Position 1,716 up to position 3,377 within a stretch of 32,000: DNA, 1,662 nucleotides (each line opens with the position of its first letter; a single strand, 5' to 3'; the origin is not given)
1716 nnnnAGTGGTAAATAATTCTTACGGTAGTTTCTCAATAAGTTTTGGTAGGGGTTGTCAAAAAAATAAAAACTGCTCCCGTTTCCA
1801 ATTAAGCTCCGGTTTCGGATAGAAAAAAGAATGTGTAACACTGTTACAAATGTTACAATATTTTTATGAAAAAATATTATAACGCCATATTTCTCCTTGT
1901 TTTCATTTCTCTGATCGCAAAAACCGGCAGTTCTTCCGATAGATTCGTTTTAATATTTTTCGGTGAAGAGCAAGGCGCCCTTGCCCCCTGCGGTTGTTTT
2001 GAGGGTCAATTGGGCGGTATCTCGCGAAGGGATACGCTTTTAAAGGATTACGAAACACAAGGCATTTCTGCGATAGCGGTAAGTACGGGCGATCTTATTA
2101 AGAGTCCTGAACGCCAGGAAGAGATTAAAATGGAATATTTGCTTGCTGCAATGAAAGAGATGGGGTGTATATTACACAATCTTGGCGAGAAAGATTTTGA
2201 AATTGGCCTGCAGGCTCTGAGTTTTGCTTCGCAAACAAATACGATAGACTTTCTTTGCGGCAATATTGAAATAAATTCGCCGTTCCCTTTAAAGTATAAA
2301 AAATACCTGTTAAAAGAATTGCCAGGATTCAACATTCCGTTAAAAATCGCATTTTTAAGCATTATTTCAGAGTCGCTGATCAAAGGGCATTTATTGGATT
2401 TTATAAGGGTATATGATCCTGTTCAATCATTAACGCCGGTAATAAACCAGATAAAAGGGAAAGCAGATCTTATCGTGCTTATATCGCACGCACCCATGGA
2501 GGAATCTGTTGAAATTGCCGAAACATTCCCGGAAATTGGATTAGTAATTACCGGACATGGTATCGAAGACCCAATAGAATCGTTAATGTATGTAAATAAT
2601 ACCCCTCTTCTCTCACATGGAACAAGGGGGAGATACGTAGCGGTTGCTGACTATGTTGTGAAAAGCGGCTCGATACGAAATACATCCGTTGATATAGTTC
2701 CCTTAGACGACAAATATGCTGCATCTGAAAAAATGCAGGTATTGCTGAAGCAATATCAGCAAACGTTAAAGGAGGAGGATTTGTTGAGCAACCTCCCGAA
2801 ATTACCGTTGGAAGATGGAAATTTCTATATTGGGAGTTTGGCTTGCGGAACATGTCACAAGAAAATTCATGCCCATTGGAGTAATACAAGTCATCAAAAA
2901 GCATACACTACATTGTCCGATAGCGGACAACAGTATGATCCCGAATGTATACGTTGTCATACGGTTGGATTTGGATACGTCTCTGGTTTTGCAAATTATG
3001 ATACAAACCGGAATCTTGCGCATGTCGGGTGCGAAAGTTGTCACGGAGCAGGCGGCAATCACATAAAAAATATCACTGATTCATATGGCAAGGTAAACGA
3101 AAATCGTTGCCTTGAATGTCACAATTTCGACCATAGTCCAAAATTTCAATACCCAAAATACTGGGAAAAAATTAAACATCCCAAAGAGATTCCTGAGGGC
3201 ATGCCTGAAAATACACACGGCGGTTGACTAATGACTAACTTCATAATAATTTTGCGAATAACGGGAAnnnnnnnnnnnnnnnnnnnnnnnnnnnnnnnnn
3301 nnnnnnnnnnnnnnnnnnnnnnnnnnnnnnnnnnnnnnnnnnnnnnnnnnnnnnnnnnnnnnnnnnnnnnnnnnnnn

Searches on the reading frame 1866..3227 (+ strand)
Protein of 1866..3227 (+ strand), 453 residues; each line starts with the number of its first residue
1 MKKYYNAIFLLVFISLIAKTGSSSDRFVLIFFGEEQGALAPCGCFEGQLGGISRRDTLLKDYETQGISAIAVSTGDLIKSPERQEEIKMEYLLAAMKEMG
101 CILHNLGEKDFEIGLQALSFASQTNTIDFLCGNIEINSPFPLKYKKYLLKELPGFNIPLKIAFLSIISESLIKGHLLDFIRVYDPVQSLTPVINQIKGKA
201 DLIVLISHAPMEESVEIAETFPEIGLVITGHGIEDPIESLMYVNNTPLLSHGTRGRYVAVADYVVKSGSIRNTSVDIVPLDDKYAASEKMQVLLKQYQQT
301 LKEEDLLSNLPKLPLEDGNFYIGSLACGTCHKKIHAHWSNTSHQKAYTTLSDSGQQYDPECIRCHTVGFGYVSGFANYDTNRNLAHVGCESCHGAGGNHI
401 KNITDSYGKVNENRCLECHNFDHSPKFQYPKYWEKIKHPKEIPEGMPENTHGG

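Call 36: search_protein_families(library=pfam, proteins=[window:1866-3227:+], max_evalue=0.001)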
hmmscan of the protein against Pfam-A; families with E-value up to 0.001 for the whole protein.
window:1866-3227:+ (453 aa): 3 families
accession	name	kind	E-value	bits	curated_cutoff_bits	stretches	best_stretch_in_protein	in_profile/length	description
PF13435.11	Cytochrome_C554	-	5.4e-13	50.1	20.8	1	326-394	1-84/84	Cytochrome c554 and c-prime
PF14537.11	Cytochrom_c3_2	-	8.1e-05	23.5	25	0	386-422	6-36/79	Cytochrome c3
PF14522.11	Cytochrome_C7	-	0.00094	19.4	24.8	0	324-419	13-66/67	Cytochrome c7 and related cytochrome c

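Call 50: search_protein_families(library=ncbifam, proteins=[window:1866-3227:+], max_evalue=0.001)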
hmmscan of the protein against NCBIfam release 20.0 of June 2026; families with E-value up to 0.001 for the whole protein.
window:1866-3227:+ (453 aa): 7 families
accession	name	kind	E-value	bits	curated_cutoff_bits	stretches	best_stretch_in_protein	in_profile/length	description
NF041198.1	UshA_like_PCGU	equivalog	2.2e-72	244.3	275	2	9-309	6-311/519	UshA-like (seleno)protein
NF006934.0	PRK09419.1-1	subfamily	5.3e-13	47.5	1646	1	49-330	77-354/1174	multifunctional 2',3'-cyclic-nucleotide 2'-phosphodiesterase/3'-nucleotidase/5'-nucleotidase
TIGR04486.1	thiosulf_SoxB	equivalog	2.7e-12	45.8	550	1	47-302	112-368/556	thiosulfohydrolase SoxB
NF043010.1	Cyt554_Nsmonas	equivalog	3.2e-09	36.5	400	1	321-402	28-124/238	cytochrome c-550 CycA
NF041028.1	decahem_GSU2203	exception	8e-06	25.3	325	0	311-369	23-78/317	GSU2203 family decaheme c-type cytochrome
NF049981.1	UshA_like_Sel_2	equivalog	1.5e-05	24.6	140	1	29-110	3-90/262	UshA-like (seleno)protein family 2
NF006938.0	PRK09420.1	equivalog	0.00088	17.8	486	0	51-213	52-231/648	bifunctional 2',3'-cyclic-nucleotide 2'-phosphodiesterase/3'-nucleotidase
